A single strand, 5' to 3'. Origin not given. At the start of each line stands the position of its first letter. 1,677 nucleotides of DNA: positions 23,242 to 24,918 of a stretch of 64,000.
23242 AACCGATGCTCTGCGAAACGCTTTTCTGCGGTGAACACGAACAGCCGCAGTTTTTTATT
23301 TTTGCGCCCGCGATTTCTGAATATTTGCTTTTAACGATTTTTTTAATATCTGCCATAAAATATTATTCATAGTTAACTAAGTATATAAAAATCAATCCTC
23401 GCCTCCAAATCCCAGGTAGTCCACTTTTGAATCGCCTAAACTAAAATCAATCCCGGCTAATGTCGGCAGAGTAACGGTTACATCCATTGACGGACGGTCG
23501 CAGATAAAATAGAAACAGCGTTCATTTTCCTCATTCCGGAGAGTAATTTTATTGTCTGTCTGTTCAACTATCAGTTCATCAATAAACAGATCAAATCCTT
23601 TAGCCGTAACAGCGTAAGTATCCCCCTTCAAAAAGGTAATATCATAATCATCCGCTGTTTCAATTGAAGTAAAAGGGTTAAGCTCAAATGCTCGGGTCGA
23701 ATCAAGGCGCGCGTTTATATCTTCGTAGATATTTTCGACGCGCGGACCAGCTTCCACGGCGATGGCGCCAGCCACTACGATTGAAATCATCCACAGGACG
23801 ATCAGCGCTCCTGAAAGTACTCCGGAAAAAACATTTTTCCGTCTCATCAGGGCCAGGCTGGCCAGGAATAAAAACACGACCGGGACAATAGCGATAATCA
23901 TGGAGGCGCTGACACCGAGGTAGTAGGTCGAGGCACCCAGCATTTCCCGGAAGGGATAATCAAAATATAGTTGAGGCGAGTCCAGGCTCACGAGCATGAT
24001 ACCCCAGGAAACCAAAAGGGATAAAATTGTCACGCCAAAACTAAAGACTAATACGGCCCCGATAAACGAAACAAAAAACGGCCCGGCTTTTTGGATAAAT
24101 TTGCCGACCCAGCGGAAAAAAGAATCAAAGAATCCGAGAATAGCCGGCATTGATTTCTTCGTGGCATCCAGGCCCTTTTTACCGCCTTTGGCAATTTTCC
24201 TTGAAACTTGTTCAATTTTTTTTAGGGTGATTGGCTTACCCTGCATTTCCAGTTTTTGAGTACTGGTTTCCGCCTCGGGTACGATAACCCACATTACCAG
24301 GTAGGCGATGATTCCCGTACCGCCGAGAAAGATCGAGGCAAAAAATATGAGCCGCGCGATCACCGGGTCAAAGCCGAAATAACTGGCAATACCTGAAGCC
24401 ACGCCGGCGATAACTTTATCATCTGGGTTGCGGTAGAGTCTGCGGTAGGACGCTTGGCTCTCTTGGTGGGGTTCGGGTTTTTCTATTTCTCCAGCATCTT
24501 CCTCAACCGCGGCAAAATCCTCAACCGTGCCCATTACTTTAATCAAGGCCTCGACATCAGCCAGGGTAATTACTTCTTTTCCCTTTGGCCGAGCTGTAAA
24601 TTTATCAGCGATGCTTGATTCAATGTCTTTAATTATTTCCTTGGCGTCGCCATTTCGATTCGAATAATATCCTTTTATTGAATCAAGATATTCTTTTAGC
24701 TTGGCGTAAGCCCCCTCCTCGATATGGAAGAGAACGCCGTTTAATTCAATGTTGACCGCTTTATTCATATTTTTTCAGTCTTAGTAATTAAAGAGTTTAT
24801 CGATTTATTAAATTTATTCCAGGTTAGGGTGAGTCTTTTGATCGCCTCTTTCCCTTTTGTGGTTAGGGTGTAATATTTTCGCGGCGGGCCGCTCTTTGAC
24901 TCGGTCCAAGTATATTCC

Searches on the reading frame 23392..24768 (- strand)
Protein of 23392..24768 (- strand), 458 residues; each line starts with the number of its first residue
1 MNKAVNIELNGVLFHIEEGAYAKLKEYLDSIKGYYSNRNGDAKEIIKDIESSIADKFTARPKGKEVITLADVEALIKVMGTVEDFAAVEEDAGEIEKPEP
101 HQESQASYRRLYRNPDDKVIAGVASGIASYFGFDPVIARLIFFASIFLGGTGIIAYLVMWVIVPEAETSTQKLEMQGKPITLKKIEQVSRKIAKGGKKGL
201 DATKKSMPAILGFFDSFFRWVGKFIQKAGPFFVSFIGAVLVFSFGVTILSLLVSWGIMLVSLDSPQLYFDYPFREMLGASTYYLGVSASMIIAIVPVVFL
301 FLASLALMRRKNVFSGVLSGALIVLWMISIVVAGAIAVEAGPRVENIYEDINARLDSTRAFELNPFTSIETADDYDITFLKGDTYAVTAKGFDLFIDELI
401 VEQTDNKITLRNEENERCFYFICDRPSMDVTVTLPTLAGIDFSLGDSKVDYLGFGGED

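Call 7: search_protein_families(library=pfam, proteins=[window:23392-24768:-])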
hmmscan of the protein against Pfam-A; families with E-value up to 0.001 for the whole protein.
window:23392-24768:- (458 aa): 3 families
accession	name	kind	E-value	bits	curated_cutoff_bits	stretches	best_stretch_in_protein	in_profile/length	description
PF04024.17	PspC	-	3.9e-23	81.4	25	1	109-166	1-58/58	PspC domain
PF22571.1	LiaI-LiaF-TM_PspC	-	5e-12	46.2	27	1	213-340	11-138/142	PspC transmembrane region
PF10988.14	DUF2807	-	7.1e-06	26.3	24.2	1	365-443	1-73/181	Putative auto-transporter adhesin, head GIN domain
